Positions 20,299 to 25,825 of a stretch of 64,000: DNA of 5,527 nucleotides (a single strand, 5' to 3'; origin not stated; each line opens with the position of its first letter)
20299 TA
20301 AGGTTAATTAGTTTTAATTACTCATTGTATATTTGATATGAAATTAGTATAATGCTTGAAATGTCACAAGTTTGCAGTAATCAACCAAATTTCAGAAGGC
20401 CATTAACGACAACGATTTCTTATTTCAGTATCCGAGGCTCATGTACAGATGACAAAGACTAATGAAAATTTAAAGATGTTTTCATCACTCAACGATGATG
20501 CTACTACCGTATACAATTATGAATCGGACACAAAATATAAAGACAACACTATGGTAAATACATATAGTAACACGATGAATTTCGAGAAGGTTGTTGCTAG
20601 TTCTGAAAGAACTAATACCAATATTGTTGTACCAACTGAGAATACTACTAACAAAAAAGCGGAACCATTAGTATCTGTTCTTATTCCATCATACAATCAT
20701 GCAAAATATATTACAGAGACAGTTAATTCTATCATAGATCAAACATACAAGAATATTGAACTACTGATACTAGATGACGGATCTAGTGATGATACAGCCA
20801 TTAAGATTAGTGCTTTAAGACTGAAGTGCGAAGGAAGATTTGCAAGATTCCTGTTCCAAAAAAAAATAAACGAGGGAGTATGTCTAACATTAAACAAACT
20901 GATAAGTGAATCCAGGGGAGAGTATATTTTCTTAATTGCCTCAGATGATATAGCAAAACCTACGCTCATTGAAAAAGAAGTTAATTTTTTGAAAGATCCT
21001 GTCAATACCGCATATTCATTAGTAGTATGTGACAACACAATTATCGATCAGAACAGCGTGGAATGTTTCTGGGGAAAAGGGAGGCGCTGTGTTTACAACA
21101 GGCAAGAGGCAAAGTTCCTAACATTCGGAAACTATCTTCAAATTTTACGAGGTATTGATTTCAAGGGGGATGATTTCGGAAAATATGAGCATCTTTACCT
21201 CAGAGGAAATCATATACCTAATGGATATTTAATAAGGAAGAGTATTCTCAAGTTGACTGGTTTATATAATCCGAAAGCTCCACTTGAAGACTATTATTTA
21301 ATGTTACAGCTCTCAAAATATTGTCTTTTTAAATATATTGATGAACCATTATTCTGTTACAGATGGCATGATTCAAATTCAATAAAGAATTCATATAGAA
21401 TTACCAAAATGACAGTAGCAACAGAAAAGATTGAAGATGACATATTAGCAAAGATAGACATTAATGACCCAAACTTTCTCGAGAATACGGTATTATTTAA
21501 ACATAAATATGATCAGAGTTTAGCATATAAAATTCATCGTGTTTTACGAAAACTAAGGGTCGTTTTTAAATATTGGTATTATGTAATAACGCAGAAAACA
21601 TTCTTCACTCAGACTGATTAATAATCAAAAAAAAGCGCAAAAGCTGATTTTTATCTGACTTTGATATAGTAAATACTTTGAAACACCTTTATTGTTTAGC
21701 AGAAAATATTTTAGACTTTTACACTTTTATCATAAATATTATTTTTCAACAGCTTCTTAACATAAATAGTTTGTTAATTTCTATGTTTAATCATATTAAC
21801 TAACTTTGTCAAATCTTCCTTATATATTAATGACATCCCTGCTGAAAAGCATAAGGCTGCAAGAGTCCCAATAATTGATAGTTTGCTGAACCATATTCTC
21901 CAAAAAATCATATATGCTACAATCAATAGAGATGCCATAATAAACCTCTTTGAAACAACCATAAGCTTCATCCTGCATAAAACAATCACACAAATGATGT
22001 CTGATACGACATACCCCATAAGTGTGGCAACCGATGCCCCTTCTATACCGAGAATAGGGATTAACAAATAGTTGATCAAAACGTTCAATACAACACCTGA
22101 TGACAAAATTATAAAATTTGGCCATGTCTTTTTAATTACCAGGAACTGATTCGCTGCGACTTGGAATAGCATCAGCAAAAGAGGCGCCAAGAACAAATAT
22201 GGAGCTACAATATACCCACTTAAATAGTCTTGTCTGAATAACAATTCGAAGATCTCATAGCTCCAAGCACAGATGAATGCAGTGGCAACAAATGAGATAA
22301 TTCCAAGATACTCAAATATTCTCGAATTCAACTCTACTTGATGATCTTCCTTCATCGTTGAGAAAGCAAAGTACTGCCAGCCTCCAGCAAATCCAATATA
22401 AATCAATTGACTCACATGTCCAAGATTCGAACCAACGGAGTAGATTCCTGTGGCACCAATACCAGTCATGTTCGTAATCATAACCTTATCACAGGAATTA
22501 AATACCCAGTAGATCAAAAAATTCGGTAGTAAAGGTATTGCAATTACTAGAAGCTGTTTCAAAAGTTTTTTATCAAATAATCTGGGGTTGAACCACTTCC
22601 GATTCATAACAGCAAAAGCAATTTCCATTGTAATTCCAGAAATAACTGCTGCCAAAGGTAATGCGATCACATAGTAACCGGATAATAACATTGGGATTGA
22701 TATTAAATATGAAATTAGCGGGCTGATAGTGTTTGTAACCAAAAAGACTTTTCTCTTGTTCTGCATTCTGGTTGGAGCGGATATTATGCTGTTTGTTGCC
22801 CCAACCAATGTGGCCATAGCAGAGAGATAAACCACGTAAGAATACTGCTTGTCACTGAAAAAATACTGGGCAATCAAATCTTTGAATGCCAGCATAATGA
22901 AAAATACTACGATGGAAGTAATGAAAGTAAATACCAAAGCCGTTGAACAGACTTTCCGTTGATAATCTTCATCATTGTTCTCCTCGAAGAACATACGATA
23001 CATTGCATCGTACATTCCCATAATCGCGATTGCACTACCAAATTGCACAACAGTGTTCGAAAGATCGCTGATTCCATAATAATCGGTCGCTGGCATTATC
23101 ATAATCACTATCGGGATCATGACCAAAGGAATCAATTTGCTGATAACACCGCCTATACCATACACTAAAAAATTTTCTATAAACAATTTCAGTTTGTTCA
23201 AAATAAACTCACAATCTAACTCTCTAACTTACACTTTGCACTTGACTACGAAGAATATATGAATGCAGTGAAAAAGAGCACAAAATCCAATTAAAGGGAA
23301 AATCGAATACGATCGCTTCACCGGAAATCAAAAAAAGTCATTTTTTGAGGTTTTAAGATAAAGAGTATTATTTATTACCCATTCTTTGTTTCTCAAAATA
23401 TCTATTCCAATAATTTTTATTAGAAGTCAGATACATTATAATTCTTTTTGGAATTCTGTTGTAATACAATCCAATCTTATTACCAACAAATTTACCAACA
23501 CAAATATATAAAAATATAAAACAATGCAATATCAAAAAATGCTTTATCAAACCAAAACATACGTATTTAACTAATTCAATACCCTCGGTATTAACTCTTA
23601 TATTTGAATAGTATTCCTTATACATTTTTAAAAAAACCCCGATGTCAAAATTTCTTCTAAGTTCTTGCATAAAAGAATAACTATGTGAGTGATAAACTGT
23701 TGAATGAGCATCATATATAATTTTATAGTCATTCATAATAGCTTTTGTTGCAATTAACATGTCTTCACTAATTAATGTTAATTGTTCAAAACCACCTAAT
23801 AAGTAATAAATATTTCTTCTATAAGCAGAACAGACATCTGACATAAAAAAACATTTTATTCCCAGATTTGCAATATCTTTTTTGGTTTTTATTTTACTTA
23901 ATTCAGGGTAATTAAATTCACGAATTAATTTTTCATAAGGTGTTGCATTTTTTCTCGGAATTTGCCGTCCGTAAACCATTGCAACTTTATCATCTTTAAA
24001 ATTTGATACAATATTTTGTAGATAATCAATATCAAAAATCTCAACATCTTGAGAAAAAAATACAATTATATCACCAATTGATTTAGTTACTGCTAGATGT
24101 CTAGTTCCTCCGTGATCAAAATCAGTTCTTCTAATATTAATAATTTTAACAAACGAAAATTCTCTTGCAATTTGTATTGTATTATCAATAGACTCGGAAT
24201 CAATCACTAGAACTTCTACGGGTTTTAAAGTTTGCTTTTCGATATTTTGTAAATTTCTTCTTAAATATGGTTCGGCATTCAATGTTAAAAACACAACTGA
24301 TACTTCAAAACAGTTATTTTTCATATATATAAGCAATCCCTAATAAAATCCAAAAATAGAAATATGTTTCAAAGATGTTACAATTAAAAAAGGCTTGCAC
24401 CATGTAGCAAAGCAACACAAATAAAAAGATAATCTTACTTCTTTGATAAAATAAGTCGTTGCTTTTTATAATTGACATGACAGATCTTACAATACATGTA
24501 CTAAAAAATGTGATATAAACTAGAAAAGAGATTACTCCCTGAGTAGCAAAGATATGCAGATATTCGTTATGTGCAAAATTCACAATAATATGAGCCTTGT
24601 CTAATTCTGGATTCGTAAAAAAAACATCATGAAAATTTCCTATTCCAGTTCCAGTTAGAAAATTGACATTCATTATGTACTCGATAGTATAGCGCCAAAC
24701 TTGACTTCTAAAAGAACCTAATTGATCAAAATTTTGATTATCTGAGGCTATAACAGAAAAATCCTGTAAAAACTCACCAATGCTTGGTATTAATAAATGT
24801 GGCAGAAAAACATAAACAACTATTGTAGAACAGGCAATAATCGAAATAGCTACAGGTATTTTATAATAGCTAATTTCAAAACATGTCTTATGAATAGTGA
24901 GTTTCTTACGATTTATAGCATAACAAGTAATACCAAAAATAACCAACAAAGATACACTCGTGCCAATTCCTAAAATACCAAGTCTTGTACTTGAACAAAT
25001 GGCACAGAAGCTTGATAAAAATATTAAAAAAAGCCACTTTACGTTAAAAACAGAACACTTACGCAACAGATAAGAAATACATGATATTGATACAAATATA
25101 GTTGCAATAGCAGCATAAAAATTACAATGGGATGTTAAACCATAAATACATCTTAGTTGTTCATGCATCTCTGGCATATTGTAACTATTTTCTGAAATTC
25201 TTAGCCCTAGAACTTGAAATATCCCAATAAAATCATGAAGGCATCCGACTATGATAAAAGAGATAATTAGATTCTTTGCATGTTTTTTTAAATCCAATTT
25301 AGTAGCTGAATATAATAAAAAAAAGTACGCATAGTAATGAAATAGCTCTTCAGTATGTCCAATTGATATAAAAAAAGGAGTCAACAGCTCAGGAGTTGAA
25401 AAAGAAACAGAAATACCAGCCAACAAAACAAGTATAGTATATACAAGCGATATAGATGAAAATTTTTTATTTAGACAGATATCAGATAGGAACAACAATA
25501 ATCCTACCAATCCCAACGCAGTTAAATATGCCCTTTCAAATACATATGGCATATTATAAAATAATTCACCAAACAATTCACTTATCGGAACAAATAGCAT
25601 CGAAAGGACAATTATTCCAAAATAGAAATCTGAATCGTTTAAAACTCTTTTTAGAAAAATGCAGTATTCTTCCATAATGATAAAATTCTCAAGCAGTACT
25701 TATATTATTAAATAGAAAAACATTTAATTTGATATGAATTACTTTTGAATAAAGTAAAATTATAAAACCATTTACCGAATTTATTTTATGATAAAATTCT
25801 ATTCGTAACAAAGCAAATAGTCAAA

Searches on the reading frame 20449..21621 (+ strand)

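Call 61: search_protein_families(library=pfam, proteins=[window:20449-21621:+], max_evalue=0.001)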
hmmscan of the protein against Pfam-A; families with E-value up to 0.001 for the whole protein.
window:20449-21621:+ (390 aa): 3 families
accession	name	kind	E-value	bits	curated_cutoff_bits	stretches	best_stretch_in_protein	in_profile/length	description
PF00535.33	Glycos_transf_2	-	7.3e-23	81.8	23.3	1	76-203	1-122/168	Glycosyl transferase family 2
PF13641.12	Glyco_tranf_2_3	-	1.7e-09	38.5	27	1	75-184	3-114/230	Glycosyltransferase like family 2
PF10111.15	Glyco_tranf_2_2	-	1.8e-09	37.9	27.3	1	76-306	1-217/276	Glycosyltransferase like family 2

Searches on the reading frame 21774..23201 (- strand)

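Call 61: search_protein_families(library=pfam, proteins=[window:21774-23201:-], max_evalue=0.001)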
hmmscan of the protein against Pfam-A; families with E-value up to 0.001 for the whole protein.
window:21774-23201:- (475 aa): 2 families
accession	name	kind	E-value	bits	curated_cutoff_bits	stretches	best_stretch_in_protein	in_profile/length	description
PF13440.11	Polysacc_synt_3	-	2.2e-16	60.4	23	1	42-327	11-289/293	Polysaccharide biosynthesis protein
PF01943.22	Polysacc_synt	-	6.7e-15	55.7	28.2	1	9-272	3-262/274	Polysaccharide biosynthesis protein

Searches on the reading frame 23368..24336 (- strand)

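Call 61: search_protein_families(library=pfam, proteins=[window:23368-24336:-], max_evalue=0.001)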
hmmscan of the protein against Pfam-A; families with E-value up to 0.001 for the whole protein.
window:23368-24336:- (322 aa): 3 families
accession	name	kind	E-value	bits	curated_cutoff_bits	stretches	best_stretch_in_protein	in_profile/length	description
PF00535.33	Glycos_transf_2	-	3.2e-23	82.9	23.3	1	13-177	1-164/168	Glycosyl transferase family 2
PF13641.12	Glyco_tranf_2_3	-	6.8e-10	39.8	27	1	12-228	3-223/230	Glycosyltransferase like family 2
PF13632.12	Glyco_trans_2_3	-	2.1e-07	31.4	27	1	101-235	11-142/198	Glycosyl transferase family group 2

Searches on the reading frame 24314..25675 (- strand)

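Call 61: search_protein_families(library=pfam, proteins=[window:24314-25675:-], max_evalue=0.001)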
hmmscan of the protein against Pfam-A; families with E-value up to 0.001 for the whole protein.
window:24314-25675:- (453 aa): 1 family
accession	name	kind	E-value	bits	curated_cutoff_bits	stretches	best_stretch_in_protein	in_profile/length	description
PF04932.20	Wzy_C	-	7.5e-13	49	31.7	1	217-388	2-149/149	O-Antigen ligase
